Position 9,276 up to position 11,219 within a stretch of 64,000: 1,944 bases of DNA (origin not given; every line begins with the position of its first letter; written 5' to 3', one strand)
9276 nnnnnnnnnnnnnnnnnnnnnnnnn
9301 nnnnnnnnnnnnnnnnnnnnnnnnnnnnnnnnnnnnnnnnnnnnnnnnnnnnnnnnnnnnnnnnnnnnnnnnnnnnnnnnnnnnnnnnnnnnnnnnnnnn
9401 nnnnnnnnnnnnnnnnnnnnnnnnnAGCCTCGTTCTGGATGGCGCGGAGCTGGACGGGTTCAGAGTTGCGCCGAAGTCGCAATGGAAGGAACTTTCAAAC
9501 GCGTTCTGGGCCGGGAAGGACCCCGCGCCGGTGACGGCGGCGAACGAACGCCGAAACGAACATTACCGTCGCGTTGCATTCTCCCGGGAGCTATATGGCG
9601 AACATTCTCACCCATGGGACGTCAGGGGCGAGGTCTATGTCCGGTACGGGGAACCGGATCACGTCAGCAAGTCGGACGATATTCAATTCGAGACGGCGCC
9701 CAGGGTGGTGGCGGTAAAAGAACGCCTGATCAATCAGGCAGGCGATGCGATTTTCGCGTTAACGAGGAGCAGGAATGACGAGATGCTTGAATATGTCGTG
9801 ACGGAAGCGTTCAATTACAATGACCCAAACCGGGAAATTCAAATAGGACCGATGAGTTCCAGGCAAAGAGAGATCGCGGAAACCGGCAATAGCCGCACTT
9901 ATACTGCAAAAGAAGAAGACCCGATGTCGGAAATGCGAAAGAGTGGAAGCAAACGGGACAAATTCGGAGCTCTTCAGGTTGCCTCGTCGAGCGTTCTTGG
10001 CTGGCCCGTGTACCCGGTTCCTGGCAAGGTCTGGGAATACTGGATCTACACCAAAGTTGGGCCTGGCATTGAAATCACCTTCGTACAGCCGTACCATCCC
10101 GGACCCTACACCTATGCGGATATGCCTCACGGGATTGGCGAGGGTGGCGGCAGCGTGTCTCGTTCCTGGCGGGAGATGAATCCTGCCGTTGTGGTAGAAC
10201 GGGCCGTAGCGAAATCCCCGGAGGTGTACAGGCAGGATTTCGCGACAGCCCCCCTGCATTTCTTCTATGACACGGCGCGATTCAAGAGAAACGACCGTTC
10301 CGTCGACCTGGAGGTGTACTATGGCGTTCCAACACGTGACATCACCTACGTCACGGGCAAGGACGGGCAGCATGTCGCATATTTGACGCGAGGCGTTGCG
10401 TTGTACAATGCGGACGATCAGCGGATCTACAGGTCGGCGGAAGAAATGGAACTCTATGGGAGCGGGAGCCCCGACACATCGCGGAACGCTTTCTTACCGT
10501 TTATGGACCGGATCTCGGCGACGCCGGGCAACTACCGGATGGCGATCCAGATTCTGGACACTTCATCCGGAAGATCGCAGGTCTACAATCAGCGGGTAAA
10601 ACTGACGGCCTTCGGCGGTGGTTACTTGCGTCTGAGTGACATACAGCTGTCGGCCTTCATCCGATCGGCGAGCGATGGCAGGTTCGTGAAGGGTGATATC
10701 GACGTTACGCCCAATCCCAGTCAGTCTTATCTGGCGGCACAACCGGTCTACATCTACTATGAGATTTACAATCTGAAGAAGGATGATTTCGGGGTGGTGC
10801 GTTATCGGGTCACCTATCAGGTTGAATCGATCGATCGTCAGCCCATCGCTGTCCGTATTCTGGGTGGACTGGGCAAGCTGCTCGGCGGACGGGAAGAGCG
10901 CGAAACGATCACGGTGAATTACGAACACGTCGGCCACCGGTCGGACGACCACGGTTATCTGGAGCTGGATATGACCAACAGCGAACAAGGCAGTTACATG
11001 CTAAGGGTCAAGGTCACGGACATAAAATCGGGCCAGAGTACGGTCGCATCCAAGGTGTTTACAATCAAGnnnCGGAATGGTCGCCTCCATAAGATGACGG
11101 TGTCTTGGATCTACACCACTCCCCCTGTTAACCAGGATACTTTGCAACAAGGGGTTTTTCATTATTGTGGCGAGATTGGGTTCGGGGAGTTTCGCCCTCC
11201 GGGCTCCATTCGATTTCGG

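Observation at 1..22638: Array of seven TPR plus GWxTD-type exported paralogs in three subfamilies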

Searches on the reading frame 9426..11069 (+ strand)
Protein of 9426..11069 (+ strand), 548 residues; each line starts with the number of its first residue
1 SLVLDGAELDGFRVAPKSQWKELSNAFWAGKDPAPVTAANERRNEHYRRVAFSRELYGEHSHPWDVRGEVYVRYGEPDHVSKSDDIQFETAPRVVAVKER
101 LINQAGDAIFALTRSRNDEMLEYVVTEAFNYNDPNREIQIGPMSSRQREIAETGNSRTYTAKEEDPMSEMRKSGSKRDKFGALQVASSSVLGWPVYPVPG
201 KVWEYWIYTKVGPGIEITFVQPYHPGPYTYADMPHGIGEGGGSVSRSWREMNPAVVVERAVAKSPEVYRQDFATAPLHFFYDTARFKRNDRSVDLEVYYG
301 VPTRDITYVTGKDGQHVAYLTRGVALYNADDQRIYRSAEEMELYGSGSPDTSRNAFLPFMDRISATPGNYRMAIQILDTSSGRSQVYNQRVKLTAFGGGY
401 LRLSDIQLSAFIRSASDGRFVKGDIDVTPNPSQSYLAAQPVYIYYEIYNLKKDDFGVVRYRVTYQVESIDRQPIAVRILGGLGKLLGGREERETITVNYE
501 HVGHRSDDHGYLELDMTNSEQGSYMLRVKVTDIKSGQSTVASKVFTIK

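Call 47: search_protein_representatives(protein=window:9426-11069:+)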
Query: 548 residues. Proteins with E-value up to 0.001 (for the whole library): 4461; up to 1e-10: 1584; up to 1e-30: 223. The best 150 are listed.
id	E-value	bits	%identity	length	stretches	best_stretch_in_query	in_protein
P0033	3.4e-162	557.3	49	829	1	1-548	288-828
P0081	5.5e-153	526.9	52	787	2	176-547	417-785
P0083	1.1e-136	473.2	51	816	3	249-542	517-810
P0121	1.3e-134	466.3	44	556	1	1-545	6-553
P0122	2.5e-108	379.5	50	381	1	183-547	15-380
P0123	8.4e-92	325.0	53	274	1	276-548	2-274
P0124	3.5e-91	323.0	51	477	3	293-537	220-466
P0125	3.5e-91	323.0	41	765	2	175-547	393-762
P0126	7.7e-91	321.8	38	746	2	184-545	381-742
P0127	5.7e-90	319.0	31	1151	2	4-546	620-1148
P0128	1.9e-87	310.6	32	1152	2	12-547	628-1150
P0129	8.8e-81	288.6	34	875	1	7-545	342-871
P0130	9.8e-80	285.2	36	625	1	5-546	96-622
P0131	1.2e-77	278.3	39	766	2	202-541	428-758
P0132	2.4e-76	274.0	39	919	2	202-537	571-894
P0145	2.9e-71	257.2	36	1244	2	202-547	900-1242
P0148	1.4e-69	251.7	39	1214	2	189-546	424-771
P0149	3.7e-69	250.3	38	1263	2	200-543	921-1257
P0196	8.8e-56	206.1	33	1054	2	186-546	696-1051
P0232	8.4e-46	173.2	30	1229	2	204-546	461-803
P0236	5.2e-45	170.6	31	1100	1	7-547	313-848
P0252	1.0e-40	156.4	33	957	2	261-546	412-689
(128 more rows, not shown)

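Call 49: search_protein_families(library=pfam, proteins=[P0148, P0232, P0236, P0252, P0127, P0145, P0149, P0196], max_evalue=0.0001)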
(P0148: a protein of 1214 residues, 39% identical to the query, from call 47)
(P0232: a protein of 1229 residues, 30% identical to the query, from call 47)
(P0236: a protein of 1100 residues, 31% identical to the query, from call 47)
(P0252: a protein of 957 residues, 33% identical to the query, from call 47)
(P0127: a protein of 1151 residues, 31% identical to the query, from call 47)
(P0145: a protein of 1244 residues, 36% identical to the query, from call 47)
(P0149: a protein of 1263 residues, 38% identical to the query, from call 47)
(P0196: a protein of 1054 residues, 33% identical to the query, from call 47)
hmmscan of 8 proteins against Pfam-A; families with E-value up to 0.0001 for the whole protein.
P0148 (1214 aa): 27 families (the best 25 are shown)
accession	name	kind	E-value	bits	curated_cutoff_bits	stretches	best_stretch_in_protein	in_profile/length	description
PF13414.12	TPR_11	-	2.1e-82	271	26.8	7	1139-1178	3-42/42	TPR repeat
PF07719.23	TPR_2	-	1e-76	247.2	27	3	1098-1129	3-34/34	Tetratricopeptide repeat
PF00515.34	TPR_1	-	5.6e-66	216.3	27.8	2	1098-1129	3-34/34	Tetratricopeptide repeat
PF13432.12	TPR_16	-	9.6e-54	179.8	32.7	5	1100-1164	1-65/65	Tetratricopeptide repeat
PF14559.12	TPR_19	-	3.7e-52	174.9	25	4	1073-1133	2-62/68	Tetratricopeptide repeat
PF13431.12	TPR_17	-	1.5e-50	165.7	24.4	0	1153-1179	2-28/34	Tetratricopeptide repeat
PF13181.12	TPR_8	-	7.3e-49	160.2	25.7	1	1130-1163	1-34/34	Tetratricopeptide repeat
PF13428.12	TPR_14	-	1.6e-37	124.5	23.5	1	1097-1137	2-42/44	Tetratricopeptide repeat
PF23914.1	TPR_CcmH_CycH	-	8.1e-32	110.7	42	2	1098-1199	52-156/158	Cytochrome c-type biogenesis protein H TPR domain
PF24575.1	TPR_Slam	-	2.7e-31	108.5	35.2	0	1137-1187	54-104/104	Surface lipoprotein assembly modifier, N-terminal TPR repeats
PF13424.12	TPR_12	-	3.2e-30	104.6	30.1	1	1098-1161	5-76/77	Tetratricopeptide repeat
PF13374.12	TPR_10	-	3.4e-21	75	27.5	0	1097-1125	3-31/42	Tetratricopeptide repeat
PF13174.12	TPR_6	-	6.4e-21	74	26.3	0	74-100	1-27/33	Tetratricopeptide repeat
PF13176.12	TPR_7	-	1.2e-18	65.9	27.9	0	1098-1129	1-34/36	Tetratricopeptide repeat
PF12895.13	ANAPC3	-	1.8e-15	57.4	27.2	1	195-269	5-78/82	Anaphase-promoting complex, cyclosome, subunit 3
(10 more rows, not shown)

P0232 (1229 aa): 9 families
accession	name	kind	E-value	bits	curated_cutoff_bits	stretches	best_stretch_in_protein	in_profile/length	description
PF03781.23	FGE-sulfatase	-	1.9e-60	205.1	23.3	1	923-1141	3-255/255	Sulfatase-modifying factor enzyme 1-like domain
PF07719.23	TPR_2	-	4.7e-12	45.5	27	0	106-134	7-34/34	Tetratricopeptide repeat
PF13414.12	TPR_11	-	6.9e-10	38.9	26.8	1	119-146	12-39/42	TPR repeat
PF13181.12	TPR_8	-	6.8e-09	35.6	25.7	0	183-216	2-34/34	Tetratricopeptide repeat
PF13428.12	TPR_14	-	1.1e-08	35.4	23.5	0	115-143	15-43/44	Tetratricopeptide repeat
PF14559.12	TPR_19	-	4.3e-08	33.8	25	0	119-147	9-37/68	Tetratricopeptide repeat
PF13431.12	TPR_17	-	7.7e-08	32.5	24.4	0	124-145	2-23/34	Tetratricopeptide repeat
PF08308.17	PEGA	-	4.7e-07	30.1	20.8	1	1169-1216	13-59/71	PEGA domain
PF13432.12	TPR_16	-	1.7e-06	28.8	32.7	0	115-145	11-41/65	Tetratricopeptide repeat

P0236 (1100 aa): 9 families
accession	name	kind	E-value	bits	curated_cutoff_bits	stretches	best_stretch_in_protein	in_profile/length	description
PF03781.23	FGE-sulfatase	-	1.3e-37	130.3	23.3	1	909-1095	35-255/255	Sulfatase-modifying factor enzyme 1-like domain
PF14559.12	TPR_19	-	5.4e-12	46.3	25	1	65-118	2-55/68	Tetratricopeptide repeat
PF13431.12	TPR_17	-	5.6e-09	36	24.4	0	77-109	2-34/34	Tetratricopeptide repeat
PF07719.23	TPR_2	-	1.2e-08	34.8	27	0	89-117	2-30/34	Tetratricopeptide repeat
PF13432.12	TPR_16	-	3.6e-08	34.1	32.7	0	60-116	3-59/65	Tetratricopeptide repeat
PF13428.12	TPR_14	-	4.2e-08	33.6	23.5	0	90-127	3-41/44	Tetratricopeptide repeat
PF13424.12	TPR_12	-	9.5e-07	29.4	30.1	0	85-117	42-74/77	Tetratricopeptide repeat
PF00515.34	TPR_1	-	1.7e-06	28.1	27.8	0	88-118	1-31/34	Tetratricopeptide repeat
PF13181.12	TPR_8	-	3.7e-05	24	25.7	0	93-119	6-32/34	Tetratricopeptide repeat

P0252 (957 aa): 25 families
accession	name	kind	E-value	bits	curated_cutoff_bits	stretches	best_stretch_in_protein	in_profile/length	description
PF07719.23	TPR_2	-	2.6e-56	183.5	27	5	207-238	2-33/34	Tetratricopeptide repeat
PF00515.34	TPR_1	-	9.3e-51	168.1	27.8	3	771-803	2-34/34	Tetratricopeptide repeat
PF13414.12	TPR_11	-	4.8e-48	161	26.8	3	857-890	9-42/42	TPR repeat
PF14559.12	TPR_19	-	1.9e-39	134.3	25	5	857-907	6-56/68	Tetratricopeptide repeat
PF13432.12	TPR_16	-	5.4e-32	110.3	32.7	4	31-89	2-60/65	Tetratricopeptide repeat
PF13424.12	TPR_12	-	2e-31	108.4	30.1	3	772-835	5-76/77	Tetratricopeptide repeat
PF13181.12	TPR_8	-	2.1e-31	105.8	25.7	1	876-907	1-32/34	Tetratricopeptide repeat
PF13428.12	TPR_14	-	1e-30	103.5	23.5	0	877-917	2-42/44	Tetratricopeptide repeat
PF13431.12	TPR_17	-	1e-28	97.6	24.4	0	864-896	1-33/34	Tetratricopeptide repeat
PF13176.12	TPR_7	-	1.1e-18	66.1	27.9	0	807-838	2-33/36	Tetratricopeptide repeat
PF23914.1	TPR_CcmH_CycH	-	1.2e-17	64.7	42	0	186-276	64-157/158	Cytochrome c-type biogenesis protein H TPR domain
PF07721.20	TPR_4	-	1.6e-14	53.4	27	0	881-901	6-26/26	Tetratricopeptide repeat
PF13374.12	TPR_10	-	4.8e-14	52.3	27.5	0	773-801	5-33/42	Tetratricopeptide repeat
PF17874.7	TPR_MalT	-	2.6e-13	50.4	45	1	735-818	41-129/336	MalT-like TPR region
PF13371.12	TPR_9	-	4.3e-13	49.5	35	0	183-236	6-59/73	Tetratricopeptide repeat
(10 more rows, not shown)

P0127 (1151 aa): 1 family
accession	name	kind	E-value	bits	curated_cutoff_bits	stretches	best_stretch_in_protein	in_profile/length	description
PF14559.12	TPR_19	-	6.1e-06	26.9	25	0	520-572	5-57/68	Tetratricopeptide repeat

P0145 (1244 aa): 8 families
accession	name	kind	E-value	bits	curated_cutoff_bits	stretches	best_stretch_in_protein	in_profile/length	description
PF14559.12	TPR_19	-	2.2e-12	47.5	25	1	452-502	7-57/68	Tetratricopeptide repeat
PF13432.12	TPR_16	-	6.5e-08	33.3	32.7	1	449-500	10-61/65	Tetratricopeptide repeat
PF13414.12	TPR_11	-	1.8e-07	31.1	26.8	0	562-581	19-38/42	TPR repeat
PF13424.12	TPR_12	-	4.2e-07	30.5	30.1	0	465-499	40-74/77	Tetratricopeptide repeat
PF13428.12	TPR_14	-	2.6e-06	28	23.5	0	472-510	3-42/44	Tetratricopeptide repeat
PF07719.23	TPR_2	-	1.9e-05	24.8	27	0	476-498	7-29/34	Tetratricopeptide repeat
PF13176.12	TPR_7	-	7.3e-05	23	27.9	0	477-498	6-29/36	Tetratricopeptide repeat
PF13431.12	TPR_17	-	7.4e-05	23.2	24.4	0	562-581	4-23/34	Tetratricopeptide repeat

P0149 (1263 aa): 8 families
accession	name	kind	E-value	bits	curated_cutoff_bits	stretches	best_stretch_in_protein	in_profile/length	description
PF13414.12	TPR_11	-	2.6e-09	37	26.8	0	571-602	9-40/42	TPR repeat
PF14559.12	TPR_19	-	3.4e-09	37.3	25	0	430-486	2-58/68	Tetratricopeptide repeat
PF13428.12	TPR_14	-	5e-09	36.4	23.5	0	456-494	4-42/44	Tetratricopeptide repeat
PF13431.12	TPR_17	-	1.2e-06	28.7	24.4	0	579-610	2-33/34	Tetratricopeptide repeat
PF07719.23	TPR_2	-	4e-06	27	27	0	455-483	3-31/34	Tetratricopeptide repeat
PF13432.12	TPR_16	-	6.2e-06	27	32.7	0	458-515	2-58/65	Tetratricopeptide repeat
PF13181.12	TPR_8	-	1.6e-05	25.1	25.7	0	455-482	3-30/34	Tetratricopeptide repeat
PF13371.12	TPR_9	-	3.8e-05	24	35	0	569-625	8-64/73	Tetratricopeptide repeat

P0196 (1054 aa): 8 families
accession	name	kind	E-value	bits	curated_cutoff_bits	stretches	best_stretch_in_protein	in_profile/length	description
PF13431.12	TPR_17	-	7.9e-10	38.7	24.4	0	430-448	2-20/34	Tetratricopeptide repeat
PF13428.12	TPR_14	-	8.5e-08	32.6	23.5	0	342-375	4-38/44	Tetratricopeptide repeat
PF23914.1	TPR_CcmH_CycH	-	1.1e-07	32.2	42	0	335-420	46-133/158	Cytochrome c-type biogenesis protein H TPR domain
PF13181.12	TPR_8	-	2.6e-06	27.6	25.7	0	342-365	4-27/34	Tetratricopeptide repeat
PF00515.34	TPR_1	-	4.6e-06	26.6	27.8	0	342-365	4-27/34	Tetratricopeptide repeat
PF07719.23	TPR_2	-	6.9e-06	26.2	27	0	341-365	3-27/34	Tetratricopeptide repeat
PF14559.12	TPR_19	-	5.1e-05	24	25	0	388-421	5-38/68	Tetratricopeptide repeat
PF13414.12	TPR_11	-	5.3e-05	23.3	26.8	0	390-420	10-40/42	TPR repeat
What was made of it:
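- Two distant family members are fused at the C-terminus to FGE-sulfatase domains (call 49).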

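Call 50: predict_structure(alignment_id=A3)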
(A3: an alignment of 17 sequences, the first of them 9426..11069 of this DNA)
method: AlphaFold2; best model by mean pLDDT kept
length: 548 residues; sequences in the alignment: 17
mean_pLDDT: 65.4   pTM: 0.51
mean pLDDT of the five models: 65.4, 64.4, 63.5, 63.2, 62.2
residues with pLDDT >= 90: 122; 70-90: 169; 50-70: 30; < 50: 227
segments of 3 or more residues with pLDDT < 50: 1-3, 32-132, 140-149, 162-271
pLDDT, mean of each block of 10 residues (from residue 1): 64 85 70 38 43 39 31 31 34 43 42 41 43 51 44 53 43 37 30 28 28 34 39 34 41 41 40 67 90 91 85 85 89 88 77 78 92 88 82 85 93 84 89 87 95 93 93 86 87 91 92 90 93 94 90
secondary structure, 60 per line:
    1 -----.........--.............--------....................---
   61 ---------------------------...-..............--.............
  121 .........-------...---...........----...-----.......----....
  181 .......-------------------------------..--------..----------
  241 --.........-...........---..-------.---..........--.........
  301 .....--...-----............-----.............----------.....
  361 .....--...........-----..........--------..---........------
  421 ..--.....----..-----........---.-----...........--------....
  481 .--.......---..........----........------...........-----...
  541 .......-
elements in order: H6-14 H17-29 H38-57 H92-105 H108-129 E137-139 H143-153 E158-160 H166-172 H177-187 H243-251 H253-263 E280-289 E292-302 E308-310 E316-327 E333-345 E356-365 E368-378 E384-393 E407-414 E425-429 E441-448 E458-468 E477-481 E484-490 E494-503 E508-515 E522-532 E538-547
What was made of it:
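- The GWxTD part loses confidence when modelled without the TPR region, although that run also used a shallower alignment (call 50). I could not search the GWxTD fold on its own, because the truncated model lost confidence (call 50).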

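Call 52: fold_search(model_id=the predicted structure, library=pdb)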
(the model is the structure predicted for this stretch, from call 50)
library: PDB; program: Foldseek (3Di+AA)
matches with E <= 10: 1519; with E <= 0.001: 173
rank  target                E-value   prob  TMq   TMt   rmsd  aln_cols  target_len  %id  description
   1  7tvz_E                3.5e-08  1.00  0.16  0.13  20.9       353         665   10  Cryo-EM structure of human band 3-protein 4.2 complex in diagonal conformation (released 2022-06-08)
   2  4kkq_A                7.0e-08  1.00  0.16  0.35  11.2       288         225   11  Crystal structure of Vibrio cholerae RbmA (crystal form 1) (released 2013-05-22)
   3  4kkp_A                9.2e-08  1.00  0.17  0.34  11.3       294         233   11  Crystal structure of Vibrio cholerae RbmA (crystal form 2) (released 2013-05-22)
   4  4be6_A                1.6e-07  1.00  0.17  0.35  11.8       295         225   10  V. cholera biofilm scaffolding protein RbmA (released 2013-12-18)
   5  4kkr_A                2.3e-07  1.00  0.15  0.30  11.5       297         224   11  Crystal structure of Vibrio cholerae RbmA (crystal form 3) (released 2013-05-22)
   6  4kkq_B                2.5e-07  1.00  0.17  0.34  11.3       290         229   12  Crystal structure of Vibrio cholerae RbmA (crystal form 1) (released 2013-05-22)
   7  4kkp_B                3.0e-07  1.00  0.17  0.33  11.2       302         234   12  Crystal structure of Vibrio cholerae RbmA (crystal form 2) (released 2013-05-22)
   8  4be5_A                5.9e-07  1.00  0.17  0.35  11.4       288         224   12  V. cholera biofilm scaffolding protein RbmA (released 2013-12-18)
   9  7uzs                  6.2e-07  1.00  0.15  0.13  20.9       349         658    9  Protein 4.2 (local refinement from consensus reconstruction of ankyrin complex classes) (released 2022-07-20)
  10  5mhn_B                8.6e-07  1.00  0.15  0.12  19.4       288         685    8  FXIIIa in complex with the inhibitor ZED2360 (released 2017-12-20)
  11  1f13_B                9.5e-07  1.00  0.16  0.13  21.0       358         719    9  RECOMBINANT HUMAN CELLULAR COAGULATION FACTOR XIII (released 1998-08-12)
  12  5g50_B                1.2e-06  1.00  0.16  0.34  11.3       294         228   12  Vibrio cholerae scaffolding protein RbmA in complex with magnesium. (released 2017-11-29)
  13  1evu_A                1.2e-06  1.00  0.16  0.13  20.6       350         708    8  HUMAN FACTOR XIII WITH CALCIUM BOUND IN THE ION SITE (released 2000-05-10)
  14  5mhl_B                1.7e-06  1.00  0.15  0.12  22.1       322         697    8  FXIIIa in complex with the inhibitor Mi0621 (released 2017-12-20)
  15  1ggy_A                1.8e-06  1.00  0.15  0.12  18.0       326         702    8  HUMAN FACTOR XIII WITH YTTERBIUM BOUND IN THE ION SITE (released 1999-02-16)
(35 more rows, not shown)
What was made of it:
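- On RbmA-like tandem FnIII matrix scaffolds: Foldseek E = 7e-8 but TM-scores of 0.15-0.35 and rmsd about 11 A (call 52).
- Closest known: RbmA. Same: The C-terminal 270 residues are modelled as two consecutive beta-sandwiches, and Foldseek pairs them with these proteins (E 3.5e-8 to 1e-5; call 52).
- Closest known: RbmA. Different: TM-scores are 0.12-0.35, rmsd 11-21 A and sequence identity 6-12% (call 52).
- The beta-sandwich pair resembles RbmA, the transglutaminase C-terminal barrels and arrestin/VPS26 (call 52). The C-terminal pair of beta-sandwiches resembles the biofilm matrix protein RbmA (call 52).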

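Call 68: search_solved_structures(query=A3, max_evalue=10, show_alignments=2)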
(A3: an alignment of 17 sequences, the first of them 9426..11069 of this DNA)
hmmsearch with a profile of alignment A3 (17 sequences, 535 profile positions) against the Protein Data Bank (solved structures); distinct sequences matched with E-value up to 10: 1.
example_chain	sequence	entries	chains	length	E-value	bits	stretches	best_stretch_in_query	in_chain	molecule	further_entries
2kj6_A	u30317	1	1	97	0.83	11.5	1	80-116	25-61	Tubulin folding cofactor B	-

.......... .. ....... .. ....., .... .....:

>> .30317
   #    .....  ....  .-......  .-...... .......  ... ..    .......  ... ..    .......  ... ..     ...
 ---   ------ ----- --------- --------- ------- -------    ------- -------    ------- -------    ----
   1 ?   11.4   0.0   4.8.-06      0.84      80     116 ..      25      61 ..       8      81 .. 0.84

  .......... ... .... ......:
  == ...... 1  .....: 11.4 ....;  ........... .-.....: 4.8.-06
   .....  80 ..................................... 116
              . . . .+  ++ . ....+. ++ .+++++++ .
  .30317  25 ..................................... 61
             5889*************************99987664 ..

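Call 70: search_protein_families(library=pfam, proteins=[P0232], max_evalue=0.05)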
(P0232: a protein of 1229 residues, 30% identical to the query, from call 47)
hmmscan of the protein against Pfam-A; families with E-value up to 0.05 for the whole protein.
P0232 (1229 aa): 15 families
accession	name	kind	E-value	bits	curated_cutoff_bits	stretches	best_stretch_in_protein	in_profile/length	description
PF03781.23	FGE-sulfatase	-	1.9e-60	205.1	23.3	1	923-1141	3-255/255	Sulfatase-modifying factor enzyme 1-like domain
PF07719.23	TPR_2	-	4.7e-12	45.5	27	0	106-134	7-34/34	Tetratricopeptide repeat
PF13414.12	TPR_11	-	6.9e-10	38.9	26.8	1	119-146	12-39/42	TPR repeat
PF13181.12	TPR_8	-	6.8e-09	35.6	25.7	1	183-216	2-34/34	Tetratricopeptide repeat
PF13428.12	TPR_14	-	1.1e-08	35.4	23.5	0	115-143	15-43/44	Tetratricopeptide repeat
PF14559.12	TPR_19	-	4.3e-08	33.8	25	0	119-147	9-37/68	Tetratricopeptide repeat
PF13431.12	TPR_17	-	7.7e-08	32.5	24.4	0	124-145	2-23/34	Tetratricopeptide repeat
PF08308.17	PEGA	-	4.7e-07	30.1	20.8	1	1169-1216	13-59/71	PEGA domain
PF13432.12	TPR_16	-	1.7e-06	28.8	32.7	0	115-145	11-41/65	Tetratricopeptide repeat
PF13371.12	TPR_9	-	0.00017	22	35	0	166-217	13-62/73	Tetratricopeptide repeat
PF25063.1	ARM_TT21_C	-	0.00027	21.3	35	0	36-136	99-199/209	Tetratricopeptide repeat protein 21 C-terminal ARM domain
PF13174.12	TPR_6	-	0.00051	20.9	26.3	0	222-249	5-32/33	Tetratricopeptide repeat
PF00515.34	TPR_1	-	0.0013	18.8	27.8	0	118-134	18-34/34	Tetratricopeptide repeat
PF13424.12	TPR_12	-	0.019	15.6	30.1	0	71-131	8-75/77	Tetratricopeptide repeat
PF23914.1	TPR_CcmH_CycH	-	0.024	14.9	42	0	114-208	63-146/158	Cytochrome c-type biogenesis protein H TPR domain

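Call 89: find_encoding_contigs(protein=P0232, flank=8000, max_places=2)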
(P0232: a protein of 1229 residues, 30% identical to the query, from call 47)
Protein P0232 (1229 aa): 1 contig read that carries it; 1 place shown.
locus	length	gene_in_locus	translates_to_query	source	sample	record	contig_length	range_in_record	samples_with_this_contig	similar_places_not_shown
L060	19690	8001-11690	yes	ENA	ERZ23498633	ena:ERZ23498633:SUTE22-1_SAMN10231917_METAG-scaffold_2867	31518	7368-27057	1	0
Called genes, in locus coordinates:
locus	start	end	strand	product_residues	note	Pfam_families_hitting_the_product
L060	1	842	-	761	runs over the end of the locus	PF02872:5_nucleotid_C (weak)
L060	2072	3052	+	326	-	PF01408:GFO_IDH_MocA, PF22725:GFO_IDH_MocA_C3, PF02894:GFO_IDH_MocA_C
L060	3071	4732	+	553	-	-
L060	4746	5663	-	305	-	PF05673:DUF815, PF13191:AAA_16 (weak)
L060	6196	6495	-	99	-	-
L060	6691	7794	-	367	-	PF01408:GFO_IDH_MocA, PF02894:GFO_IDH_MocA_C, PF22725:GFO_IDH_MocA_C3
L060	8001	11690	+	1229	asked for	PF07719:TPR_2 (faint), PF13181:TPR_8 (faint), PF13428:TPR_14 (faint), PF13432:TPR_16 (faint), PF14559:TPR_19 (faint), PF13414:TPR_11 (weak), PF03781:FGE-sulfatase, PF08308:PEGA (weak), +1 more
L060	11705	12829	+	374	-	PF18935:DUF5683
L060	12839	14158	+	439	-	PF26549:Tricorn_N (weak)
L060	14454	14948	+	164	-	-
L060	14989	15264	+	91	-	-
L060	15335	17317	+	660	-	-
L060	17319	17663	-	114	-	PF09579:Spore_YtfJ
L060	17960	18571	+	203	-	PF01726:LexA_DNA_bind, PF00717:Peptidase_S24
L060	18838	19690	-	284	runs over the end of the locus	PF01261:AP_endonuc_2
